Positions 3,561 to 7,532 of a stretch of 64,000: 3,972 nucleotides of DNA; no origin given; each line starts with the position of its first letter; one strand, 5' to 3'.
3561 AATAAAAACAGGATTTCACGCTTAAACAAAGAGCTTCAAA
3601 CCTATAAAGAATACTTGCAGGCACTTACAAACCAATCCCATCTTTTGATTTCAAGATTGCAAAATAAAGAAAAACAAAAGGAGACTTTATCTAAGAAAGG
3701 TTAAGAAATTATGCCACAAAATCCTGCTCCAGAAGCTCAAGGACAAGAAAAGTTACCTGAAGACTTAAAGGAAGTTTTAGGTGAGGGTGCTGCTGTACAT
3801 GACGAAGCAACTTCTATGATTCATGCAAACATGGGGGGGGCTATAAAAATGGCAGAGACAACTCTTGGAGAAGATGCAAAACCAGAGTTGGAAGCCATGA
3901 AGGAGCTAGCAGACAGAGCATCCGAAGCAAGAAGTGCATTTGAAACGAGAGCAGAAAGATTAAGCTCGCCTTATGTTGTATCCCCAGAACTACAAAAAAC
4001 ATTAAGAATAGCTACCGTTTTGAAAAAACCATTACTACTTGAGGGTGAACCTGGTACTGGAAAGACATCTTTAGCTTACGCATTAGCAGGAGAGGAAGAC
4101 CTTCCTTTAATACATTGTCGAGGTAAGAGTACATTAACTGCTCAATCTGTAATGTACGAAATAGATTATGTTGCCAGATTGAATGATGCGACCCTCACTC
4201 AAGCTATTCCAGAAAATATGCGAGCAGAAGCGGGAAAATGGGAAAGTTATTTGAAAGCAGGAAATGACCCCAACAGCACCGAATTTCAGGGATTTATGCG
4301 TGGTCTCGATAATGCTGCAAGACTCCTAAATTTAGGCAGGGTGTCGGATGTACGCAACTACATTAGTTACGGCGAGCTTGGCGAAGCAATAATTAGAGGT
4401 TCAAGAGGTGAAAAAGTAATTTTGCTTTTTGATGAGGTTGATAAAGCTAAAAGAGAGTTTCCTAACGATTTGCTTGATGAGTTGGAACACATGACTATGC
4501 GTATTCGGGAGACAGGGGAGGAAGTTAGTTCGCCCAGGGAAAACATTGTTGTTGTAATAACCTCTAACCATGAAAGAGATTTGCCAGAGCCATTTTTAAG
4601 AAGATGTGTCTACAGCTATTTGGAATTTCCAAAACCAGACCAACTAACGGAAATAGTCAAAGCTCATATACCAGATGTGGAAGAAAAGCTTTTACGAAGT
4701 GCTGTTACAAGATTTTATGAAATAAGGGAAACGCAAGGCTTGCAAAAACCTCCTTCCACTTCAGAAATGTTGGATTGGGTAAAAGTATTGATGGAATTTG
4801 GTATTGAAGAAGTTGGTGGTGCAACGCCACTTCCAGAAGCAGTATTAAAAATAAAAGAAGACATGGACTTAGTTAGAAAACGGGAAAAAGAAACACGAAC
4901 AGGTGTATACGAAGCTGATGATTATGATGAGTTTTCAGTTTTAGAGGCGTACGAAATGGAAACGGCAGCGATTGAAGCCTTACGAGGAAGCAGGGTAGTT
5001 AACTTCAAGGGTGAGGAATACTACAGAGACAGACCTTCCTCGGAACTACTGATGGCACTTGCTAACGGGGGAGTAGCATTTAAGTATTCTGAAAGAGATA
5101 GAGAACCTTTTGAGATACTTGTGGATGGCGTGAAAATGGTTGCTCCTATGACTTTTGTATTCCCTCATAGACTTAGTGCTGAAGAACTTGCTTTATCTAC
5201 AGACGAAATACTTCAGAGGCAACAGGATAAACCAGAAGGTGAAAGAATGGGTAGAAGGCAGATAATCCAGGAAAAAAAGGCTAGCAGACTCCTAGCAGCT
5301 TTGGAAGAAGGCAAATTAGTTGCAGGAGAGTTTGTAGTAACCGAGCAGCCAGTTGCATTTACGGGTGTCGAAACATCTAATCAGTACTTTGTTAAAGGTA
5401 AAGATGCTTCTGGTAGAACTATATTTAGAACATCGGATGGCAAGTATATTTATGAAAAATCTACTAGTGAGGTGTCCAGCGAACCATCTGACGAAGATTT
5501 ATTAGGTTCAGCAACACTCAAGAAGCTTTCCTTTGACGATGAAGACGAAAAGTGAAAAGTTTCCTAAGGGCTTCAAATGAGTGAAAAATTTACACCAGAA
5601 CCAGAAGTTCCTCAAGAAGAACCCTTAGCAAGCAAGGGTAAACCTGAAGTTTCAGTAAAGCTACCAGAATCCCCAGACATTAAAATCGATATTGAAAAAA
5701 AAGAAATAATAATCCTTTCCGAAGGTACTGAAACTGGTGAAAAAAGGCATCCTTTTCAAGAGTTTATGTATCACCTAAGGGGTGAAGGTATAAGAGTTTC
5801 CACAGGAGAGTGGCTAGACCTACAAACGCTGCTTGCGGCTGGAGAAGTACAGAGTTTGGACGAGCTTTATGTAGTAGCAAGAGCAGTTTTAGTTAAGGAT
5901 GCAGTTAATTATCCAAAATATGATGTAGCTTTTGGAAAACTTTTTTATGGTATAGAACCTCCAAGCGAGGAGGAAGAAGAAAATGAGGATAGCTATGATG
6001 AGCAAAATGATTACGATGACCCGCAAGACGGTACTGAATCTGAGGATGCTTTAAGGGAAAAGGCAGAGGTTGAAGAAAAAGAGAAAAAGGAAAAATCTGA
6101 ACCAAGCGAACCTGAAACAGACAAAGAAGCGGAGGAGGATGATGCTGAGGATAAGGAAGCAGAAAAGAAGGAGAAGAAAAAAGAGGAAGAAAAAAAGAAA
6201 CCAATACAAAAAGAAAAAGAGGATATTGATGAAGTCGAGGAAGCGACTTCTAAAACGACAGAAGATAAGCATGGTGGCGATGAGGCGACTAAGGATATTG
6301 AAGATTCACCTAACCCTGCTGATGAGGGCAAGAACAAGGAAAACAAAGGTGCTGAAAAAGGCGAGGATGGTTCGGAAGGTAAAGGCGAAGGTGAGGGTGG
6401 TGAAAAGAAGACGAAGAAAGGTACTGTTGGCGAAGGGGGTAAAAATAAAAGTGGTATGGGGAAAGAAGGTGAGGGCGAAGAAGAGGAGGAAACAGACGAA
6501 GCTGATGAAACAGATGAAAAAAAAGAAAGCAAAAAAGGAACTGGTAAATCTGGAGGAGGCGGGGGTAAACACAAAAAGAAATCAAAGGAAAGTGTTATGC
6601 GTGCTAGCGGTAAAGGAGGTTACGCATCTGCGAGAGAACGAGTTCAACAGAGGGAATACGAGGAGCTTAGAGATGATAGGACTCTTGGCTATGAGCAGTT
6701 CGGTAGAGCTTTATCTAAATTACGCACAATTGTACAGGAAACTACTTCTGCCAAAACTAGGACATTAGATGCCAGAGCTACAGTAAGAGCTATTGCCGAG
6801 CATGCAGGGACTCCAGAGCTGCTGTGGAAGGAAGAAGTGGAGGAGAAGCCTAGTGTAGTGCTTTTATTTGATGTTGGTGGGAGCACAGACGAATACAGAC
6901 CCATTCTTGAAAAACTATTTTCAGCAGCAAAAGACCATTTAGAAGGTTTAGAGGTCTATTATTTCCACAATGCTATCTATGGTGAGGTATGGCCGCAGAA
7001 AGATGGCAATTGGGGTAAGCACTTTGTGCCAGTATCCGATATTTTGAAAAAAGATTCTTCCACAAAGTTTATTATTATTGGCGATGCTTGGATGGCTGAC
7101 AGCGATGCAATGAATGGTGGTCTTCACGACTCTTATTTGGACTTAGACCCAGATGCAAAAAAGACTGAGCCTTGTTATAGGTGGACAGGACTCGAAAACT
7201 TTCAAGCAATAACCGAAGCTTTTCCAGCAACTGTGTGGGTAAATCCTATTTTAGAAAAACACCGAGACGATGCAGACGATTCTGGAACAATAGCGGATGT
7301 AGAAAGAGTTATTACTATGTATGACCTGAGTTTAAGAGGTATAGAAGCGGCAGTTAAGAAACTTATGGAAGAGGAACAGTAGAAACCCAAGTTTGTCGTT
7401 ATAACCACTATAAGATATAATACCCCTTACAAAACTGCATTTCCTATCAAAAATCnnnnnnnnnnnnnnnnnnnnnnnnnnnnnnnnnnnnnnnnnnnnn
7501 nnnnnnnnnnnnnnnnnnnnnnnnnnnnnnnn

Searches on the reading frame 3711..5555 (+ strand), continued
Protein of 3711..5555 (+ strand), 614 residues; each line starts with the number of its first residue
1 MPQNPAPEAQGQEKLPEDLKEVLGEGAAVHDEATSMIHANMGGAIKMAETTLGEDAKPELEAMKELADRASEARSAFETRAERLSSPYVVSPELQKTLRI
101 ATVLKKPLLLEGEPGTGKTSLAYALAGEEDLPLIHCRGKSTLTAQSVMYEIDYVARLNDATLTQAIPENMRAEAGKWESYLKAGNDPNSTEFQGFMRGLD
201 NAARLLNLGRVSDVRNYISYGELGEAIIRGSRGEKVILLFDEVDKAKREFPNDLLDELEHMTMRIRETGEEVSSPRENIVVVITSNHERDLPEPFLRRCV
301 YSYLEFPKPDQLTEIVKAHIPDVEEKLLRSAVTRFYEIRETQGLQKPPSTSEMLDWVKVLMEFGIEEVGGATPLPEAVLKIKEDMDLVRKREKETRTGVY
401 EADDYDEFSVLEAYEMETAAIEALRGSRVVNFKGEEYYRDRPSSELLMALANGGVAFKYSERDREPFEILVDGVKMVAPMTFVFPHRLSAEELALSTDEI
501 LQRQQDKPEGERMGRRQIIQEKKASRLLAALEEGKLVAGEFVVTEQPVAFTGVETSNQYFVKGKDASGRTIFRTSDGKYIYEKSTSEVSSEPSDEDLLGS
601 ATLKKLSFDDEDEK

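Call 99: search_protein_families(library=pfam, proteins=[L045:9177-10568:+, L062:9443-10828:+, L064:8947-10371:+, L072:3192-4553:+, L081:3883-5703:+, L082:8834-10252:+, L093:2203-3186:+, L097:8904-10115:+, L104:9530-10888:+, L109:6312-7790:+], max_evalue=0.001)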
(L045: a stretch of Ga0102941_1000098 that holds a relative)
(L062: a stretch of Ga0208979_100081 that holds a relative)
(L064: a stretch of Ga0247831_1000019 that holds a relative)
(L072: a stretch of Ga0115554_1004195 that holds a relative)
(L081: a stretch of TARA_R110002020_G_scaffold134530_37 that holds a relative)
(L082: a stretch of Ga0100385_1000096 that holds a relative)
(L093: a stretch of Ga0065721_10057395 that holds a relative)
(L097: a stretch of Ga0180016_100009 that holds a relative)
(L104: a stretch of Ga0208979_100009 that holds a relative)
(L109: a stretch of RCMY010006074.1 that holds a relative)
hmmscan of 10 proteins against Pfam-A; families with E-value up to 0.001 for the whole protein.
L045:9177-10568:+ (463 aa): 2 families
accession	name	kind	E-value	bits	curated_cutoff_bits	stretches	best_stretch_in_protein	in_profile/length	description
PF11150.13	DUF2927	-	1e-51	176.4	26.2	1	66-267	2-205/206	Protein of unknown function (DUF2927)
PF13424.12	TPR_12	-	0.00052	20.6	30.1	0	371-432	3-66/77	Tetratricopeptide repeat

L062:9443-10828:+ (461 aa): 1 family
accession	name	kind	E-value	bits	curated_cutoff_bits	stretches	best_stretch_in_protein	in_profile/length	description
PF11150.13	DUF2927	-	3.1e-51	174.8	26.2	1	64-265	2-205/206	Protein of unknown function (DUF2927)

L064:8947-10371:+ (474 aa): 2 families
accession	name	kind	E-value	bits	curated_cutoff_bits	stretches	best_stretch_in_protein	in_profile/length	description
PF11150.13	DUF2927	-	7.7e-48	163.8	26.2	1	87-283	3-204/206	Protein of unknown function (DUF2927)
PF13424.12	TPR_12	-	0.00064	20.3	30.1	1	376-438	2-66/77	Tetratricopeptide repeat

L072:3192-4553:+ (453 aa): 1 family
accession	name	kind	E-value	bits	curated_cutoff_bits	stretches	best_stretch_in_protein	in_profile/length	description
PF11150.13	DUF2927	-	3e-52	178.1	26.2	1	57-255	3-205/206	Protein of unknown function (DUF2927)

L081:3883-5703:+ (606 aa): 1 family
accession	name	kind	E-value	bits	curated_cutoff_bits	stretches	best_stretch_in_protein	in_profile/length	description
PF11150.13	DUF2927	-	9e-49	166.8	26.2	1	160-359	2-205/206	Protein of unknown function (DUF2927)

L082:8834-10252:+ (472 aa): 1 family
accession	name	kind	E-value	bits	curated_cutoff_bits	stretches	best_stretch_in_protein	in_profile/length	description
PF11150.13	DUF2927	-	3.2e-47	161.7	26.2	1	71-270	2-205/206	Protein of unknown function (DUF2927)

L093:2203-3186:+ (327 aa): 1 family
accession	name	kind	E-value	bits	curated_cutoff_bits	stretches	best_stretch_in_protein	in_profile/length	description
PF04204.22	HTS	-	2e-130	434.6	27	1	23-319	1-298/298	Homoserine O-succinyltransferase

L097:8904-10115:+ (403 aa): 1 family
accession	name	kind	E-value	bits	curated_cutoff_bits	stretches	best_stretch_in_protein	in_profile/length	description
PF00990.26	GGDEF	-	4.2e-39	134.3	23.8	1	222-375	1-160/161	Diguanylate cyclase, GGDEF domain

L104:9530-10888:+ (452 aa): 1 family
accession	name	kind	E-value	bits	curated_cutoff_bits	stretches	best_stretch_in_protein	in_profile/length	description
PF11150.13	DUF2927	-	1.7e-49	169.2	26.2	1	53-252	2-205/206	Protein of unknown function (DUF2927)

L109:6312-7790:+ (492 aa): 1 family
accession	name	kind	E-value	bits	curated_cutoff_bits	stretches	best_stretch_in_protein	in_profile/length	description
PF11150.13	DUF2927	-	8.6e-47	160.3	26.2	1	92-291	2-205/206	Protein of unknown function (DUF2927)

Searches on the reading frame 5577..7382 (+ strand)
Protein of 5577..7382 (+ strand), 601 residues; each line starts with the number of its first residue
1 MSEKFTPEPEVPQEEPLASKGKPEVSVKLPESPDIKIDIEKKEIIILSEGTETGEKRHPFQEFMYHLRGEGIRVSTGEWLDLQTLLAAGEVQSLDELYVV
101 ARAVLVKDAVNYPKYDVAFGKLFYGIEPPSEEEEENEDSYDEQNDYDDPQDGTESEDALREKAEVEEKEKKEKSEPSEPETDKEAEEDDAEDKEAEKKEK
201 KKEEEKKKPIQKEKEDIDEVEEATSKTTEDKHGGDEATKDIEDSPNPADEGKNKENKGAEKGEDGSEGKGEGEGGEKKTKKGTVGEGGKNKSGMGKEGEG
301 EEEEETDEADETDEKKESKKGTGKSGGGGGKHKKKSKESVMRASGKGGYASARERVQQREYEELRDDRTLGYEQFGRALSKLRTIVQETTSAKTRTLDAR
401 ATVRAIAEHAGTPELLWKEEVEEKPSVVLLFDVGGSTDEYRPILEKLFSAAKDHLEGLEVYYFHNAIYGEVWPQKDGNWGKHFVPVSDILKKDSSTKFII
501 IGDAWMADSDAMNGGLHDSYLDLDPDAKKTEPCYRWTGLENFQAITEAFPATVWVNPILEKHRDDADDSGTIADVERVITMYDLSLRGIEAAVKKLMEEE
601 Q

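Call 3: search_protein_families(library=pfam, proteins=[window:5577-7382:+], max_evalue=0.1)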
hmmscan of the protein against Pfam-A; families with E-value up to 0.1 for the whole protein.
window:5577-7382:+ (601 aa): 1 family
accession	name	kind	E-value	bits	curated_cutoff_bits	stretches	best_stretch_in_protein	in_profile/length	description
PF05762.20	VWA_CoxE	-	1.8e-08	34.6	26.4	1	379-466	9-99/222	VWA domain containing CoxE-like protein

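Call 4: search_protein_families(library=padloc, proteins=[window:5577-7382:+], max_evalue=0.1)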
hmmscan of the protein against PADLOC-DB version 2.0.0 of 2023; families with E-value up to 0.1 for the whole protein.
window:5577-7382:+ (601 aa): 0 families

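Call 41: search_protein_families(library=phrogs, proteins=[window:5577-7382:+], max_evalue=0.01)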
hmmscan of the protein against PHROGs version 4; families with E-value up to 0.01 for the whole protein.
window:5577-7382:+ (601 aa): 0 families

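Call 60: search_protein_families(library=ncbifam, proteins=[window:5577-7382:+], max_evalue=0.01)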
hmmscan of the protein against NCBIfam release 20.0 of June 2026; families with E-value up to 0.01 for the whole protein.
window:5577-7382:+ (601 aa): 2 families
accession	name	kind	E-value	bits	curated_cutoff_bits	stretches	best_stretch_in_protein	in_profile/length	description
NF041121.1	SAV_2336_NTERM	domain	6e-08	32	200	1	296-451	40-179/475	SAV_2336 N-terminal domain-related protein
NF047783.1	VWA_dom_MadC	equivalog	0.00017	20.5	600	0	63-188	9-131/498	MadC family VWA domain-containing protein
